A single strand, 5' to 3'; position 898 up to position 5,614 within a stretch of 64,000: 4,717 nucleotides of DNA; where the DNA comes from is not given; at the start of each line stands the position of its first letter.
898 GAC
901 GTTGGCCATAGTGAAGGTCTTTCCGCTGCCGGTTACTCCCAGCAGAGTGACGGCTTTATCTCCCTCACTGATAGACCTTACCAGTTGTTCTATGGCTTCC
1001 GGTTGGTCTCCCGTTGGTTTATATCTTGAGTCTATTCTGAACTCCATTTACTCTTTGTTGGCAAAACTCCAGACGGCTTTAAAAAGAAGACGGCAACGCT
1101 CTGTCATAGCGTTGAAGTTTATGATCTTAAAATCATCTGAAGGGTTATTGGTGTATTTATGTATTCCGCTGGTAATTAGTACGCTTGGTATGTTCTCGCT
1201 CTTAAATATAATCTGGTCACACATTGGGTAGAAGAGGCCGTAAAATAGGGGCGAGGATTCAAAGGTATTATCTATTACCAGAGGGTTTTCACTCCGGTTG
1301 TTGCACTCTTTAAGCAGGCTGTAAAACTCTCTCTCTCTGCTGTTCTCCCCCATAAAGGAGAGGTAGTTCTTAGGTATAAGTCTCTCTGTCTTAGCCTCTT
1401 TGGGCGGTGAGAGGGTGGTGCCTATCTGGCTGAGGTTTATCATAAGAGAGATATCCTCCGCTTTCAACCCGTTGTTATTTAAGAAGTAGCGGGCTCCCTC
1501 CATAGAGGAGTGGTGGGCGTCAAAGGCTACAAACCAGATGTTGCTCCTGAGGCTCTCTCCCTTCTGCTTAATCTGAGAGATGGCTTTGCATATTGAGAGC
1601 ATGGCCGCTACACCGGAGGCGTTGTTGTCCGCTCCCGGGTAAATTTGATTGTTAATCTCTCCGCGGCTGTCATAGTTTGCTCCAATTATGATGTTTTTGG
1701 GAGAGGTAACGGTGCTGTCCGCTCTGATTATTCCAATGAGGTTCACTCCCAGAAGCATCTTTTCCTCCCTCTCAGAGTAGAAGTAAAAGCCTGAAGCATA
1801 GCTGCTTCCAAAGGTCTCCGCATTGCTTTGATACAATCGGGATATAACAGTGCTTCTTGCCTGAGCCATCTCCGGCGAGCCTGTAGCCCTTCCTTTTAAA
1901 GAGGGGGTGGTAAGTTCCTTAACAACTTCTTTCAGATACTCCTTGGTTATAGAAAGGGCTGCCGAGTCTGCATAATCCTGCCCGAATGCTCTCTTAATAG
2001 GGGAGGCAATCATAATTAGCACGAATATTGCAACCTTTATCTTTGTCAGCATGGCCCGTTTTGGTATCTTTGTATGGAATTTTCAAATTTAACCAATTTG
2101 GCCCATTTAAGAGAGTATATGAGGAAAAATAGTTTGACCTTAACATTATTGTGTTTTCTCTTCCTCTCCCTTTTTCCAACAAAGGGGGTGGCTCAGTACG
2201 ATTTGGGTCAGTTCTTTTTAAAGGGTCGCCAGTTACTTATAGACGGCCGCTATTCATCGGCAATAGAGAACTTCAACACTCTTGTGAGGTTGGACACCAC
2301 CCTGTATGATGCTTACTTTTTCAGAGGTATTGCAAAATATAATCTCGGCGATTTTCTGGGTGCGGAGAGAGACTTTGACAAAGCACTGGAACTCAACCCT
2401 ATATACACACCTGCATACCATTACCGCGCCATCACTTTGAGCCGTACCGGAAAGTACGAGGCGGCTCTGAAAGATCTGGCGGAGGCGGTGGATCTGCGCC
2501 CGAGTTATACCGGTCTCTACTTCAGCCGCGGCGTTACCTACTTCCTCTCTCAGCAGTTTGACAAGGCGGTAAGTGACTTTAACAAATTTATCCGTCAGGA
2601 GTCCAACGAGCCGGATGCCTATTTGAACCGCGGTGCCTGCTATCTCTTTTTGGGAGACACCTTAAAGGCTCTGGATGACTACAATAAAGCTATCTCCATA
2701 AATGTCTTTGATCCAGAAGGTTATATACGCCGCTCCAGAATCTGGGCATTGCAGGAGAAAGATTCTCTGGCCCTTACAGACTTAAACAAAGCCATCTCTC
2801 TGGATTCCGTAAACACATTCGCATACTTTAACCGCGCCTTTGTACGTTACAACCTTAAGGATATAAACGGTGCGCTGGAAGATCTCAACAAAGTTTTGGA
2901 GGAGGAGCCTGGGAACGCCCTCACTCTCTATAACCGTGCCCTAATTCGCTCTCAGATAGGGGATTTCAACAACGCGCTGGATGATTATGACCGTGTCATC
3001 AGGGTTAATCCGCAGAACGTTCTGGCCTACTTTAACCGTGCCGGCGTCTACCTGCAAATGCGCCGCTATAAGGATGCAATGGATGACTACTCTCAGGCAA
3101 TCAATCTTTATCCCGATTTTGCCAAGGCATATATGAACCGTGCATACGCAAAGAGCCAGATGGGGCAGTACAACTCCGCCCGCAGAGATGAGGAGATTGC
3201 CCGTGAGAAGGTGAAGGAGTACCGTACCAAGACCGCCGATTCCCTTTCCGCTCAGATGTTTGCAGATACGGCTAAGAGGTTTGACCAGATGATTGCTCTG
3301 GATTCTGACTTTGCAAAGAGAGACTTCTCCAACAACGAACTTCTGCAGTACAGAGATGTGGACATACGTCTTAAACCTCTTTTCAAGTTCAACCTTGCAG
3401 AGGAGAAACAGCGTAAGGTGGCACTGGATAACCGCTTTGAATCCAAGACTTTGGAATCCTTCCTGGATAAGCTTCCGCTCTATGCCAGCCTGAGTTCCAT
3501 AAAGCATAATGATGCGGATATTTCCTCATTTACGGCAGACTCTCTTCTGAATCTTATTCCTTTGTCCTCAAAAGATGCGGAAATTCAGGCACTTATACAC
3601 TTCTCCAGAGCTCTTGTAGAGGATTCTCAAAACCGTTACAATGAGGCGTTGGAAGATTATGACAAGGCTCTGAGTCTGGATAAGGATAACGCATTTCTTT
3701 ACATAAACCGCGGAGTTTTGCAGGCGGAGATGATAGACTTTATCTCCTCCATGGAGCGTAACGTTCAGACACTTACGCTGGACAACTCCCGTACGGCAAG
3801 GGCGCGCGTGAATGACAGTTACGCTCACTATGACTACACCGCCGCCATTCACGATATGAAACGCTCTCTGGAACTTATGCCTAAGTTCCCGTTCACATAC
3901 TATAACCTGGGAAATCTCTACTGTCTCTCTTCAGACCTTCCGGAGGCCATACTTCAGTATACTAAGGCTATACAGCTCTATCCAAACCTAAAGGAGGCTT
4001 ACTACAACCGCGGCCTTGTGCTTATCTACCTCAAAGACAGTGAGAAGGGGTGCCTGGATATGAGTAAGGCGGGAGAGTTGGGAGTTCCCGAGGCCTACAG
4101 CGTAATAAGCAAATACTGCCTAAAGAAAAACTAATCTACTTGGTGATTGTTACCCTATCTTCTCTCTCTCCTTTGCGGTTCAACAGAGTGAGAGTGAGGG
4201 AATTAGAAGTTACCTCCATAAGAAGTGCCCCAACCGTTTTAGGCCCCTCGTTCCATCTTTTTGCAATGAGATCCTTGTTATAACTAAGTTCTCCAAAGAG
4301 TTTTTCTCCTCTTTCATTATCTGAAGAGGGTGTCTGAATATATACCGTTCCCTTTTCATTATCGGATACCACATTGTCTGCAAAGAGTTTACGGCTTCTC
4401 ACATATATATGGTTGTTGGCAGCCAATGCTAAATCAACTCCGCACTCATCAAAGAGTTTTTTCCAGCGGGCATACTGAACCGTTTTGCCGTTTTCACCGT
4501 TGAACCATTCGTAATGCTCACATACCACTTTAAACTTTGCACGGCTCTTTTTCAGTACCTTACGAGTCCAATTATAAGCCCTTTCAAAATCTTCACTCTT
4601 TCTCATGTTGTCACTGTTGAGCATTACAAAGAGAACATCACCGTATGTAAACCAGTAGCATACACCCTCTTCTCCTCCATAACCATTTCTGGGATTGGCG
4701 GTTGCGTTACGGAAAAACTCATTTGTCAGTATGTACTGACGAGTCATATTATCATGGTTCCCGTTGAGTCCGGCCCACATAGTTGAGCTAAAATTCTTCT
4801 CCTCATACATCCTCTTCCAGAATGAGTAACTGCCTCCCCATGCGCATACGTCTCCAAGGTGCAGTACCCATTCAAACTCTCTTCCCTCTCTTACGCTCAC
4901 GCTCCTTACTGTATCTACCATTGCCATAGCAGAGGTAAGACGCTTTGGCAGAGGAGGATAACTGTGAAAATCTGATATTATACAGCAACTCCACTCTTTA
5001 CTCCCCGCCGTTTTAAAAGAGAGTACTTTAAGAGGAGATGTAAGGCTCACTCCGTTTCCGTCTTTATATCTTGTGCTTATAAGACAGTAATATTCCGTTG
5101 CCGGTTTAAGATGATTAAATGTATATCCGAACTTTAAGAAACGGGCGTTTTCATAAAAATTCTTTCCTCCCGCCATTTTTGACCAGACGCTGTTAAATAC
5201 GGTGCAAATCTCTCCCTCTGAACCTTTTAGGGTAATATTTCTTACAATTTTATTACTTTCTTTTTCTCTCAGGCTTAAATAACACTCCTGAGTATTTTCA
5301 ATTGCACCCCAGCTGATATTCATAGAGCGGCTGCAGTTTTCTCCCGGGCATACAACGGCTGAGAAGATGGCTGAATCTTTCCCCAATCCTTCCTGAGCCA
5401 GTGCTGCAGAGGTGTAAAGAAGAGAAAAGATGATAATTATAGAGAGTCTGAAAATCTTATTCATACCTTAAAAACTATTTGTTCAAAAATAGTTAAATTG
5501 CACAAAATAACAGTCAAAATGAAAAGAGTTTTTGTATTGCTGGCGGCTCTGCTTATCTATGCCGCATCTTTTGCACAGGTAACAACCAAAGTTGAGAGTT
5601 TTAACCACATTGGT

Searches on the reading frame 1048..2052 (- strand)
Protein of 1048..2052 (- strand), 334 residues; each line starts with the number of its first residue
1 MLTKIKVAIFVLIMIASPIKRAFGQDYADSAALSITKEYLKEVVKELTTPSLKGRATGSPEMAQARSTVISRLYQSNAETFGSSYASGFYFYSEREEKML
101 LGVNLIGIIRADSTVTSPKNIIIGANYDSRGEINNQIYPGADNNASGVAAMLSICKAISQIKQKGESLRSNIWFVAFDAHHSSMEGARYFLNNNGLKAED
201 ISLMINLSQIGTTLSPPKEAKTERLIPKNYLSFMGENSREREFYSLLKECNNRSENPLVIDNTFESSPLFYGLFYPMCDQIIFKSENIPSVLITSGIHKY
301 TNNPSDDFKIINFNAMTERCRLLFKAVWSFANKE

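Call 51: search_protein_families(library=pfam, proteins=[window:1048-2052:-], max_evalue=0.00001)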
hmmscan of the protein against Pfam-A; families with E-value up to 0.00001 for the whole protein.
window:1048-2052:- (334 aa): 1 family
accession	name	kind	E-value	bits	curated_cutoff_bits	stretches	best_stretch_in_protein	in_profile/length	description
PF04389.22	Peptidase_M28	-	2.7e-15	57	21.3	1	104-320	1-186/193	Peptidase family M28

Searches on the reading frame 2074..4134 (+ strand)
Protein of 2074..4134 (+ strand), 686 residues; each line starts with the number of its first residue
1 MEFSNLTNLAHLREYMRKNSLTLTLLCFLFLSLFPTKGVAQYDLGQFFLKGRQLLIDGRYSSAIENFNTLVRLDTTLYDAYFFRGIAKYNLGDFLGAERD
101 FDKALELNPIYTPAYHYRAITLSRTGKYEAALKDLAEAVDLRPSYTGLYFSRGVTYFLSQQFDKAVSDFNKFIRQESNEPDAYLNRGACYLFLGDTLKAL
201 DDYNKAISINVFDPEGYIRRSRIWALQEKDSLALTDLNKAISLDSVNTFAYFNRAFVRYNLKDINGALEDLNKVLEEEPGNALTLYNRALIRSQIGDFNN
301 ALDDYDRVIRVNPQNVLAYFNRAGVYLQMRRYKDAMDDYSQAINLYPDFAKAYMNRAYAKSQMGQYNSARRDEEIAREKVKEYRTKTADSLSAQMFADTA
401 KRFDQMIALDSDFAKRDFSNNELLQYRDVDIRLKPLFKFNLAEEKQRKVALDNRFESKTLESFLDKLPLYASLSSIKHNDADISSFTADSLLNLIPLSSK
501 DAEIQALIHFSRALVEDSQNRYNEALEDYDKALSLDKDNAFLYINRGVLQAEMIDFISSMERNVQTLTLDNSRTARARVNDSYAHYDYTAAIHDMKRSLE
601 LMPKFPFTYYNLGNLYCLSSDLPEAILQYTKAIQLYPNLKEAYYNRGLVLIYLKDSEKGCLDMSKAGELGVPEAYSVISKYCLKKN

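Call 51: search_protein_families(library=pfam, proteins=[window:2074-4134:+], max_evalue=0.00001)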
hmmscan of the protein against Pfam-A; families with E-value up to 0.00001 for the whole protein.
window:2074-4134:+ (686 aa): 18 families
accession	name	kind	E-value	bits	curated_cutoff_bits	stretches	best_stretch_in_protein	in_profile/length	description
PF00515.34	TPR_1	-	1.1e-68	224.9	27.8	5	180-210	1-31/34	Tetratricopeptide repeat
PF07719.23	TPR_2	-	2e-65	212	27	0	317-348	2-33/34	Tetratricopeptide repeat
PF13414.12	TPR_11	-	1.1e-56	188.7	26.8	3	518-552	6-40/42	TPR repeat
PF13431.12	TPR_17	-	1.2e-46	153.5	24.4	0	101-132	2-33/34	Tetratricopeptide repeat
PF13181.12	TPR_8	-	8.3e-42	138.2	25.7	0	318-348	3-33/34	Tetratricopeptide repeat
PF13371.12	TPR_9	-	2.3e-34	117.7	35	0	123-183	6-66/73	Tetratricopeptide repeat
PF13432.12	TPR_16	-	2e-26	92.5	32.7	1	286-347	1-62/65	Tetratricopeptide repeat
PF13424.12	TPR_12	-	6.2e-24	84.4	30.1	0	282-347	3-76/77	Tetratricopeptide repeat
PF13428.12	TPR_14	-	4.8e-23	79.7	23.5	0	319-358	4-43/44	Tetratricopeptide repeat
PF14559.12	TPR_19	-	1.6e-19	70.4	25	0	327-370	2-45/68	Tetratricopeptide repeat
PF13174.12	TPR_6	-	2.2e-16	59.7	26.3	0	318-348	2-32/33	Tetratricopeptide repeat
PF13374.12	TPR_10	-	8.9e-11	41.9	27.5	0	114-142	4-32/42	Tetratricopeptide repeat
PF24575.1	TPR_Slam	-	2.5e-09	37.9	35.2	0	275-370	8-101/104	Surface lipoprotein assembly modifier, N-terminal TPR repeats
PF25575.1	TPR_BSK1_C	-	5.8e-09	36.3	42.2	0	153-209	49-106/118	Serine/threonine-protein kinase BSK1-like, TPR repeats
PF25062.1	ARM_TT21_N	-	3.3e-08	34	40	0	117-286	32-206/222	Tetratricopeptide repeat protein 21 N-terminal ARM repeat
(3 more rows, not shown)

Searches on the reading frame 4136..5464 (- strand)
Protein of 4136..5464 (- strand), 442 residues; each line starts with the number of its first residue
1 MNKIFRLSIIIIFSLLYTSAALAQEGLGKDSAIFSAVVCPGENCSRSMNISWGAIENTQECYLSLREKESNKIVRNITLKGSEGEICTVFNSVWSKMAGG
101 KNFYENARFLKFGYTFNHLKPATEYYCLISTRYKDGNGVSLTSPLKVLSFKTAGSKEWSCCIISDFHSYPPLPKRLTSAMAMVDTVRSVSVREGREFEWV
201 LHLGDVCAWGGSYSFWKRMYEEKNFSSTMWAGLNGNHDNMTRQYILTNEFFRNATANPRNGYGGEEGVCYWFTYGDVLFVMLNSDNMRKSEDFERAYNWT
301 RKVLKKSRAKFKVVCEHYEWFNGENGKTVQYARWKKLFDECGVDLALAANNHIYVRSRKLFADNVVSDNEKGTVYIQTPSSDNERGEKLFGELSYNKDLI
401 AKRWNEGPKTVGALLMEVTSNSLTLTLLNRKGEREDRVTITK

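Call 51: search_protein_families(library=pfam, proteins=[window:4136-5464:-], max_evalue=0.00001)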
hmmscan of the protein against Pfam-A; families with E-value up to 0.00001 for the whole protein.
window:4136-5464:- (442 aa): 1 family
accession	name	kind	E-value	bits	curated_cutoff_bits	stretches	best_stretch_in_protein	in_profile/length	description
PF00149.33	Metallophos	-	5.2e-09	37.3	21.5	1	162-352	5-189/191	Calcineurin-like phosphoesterase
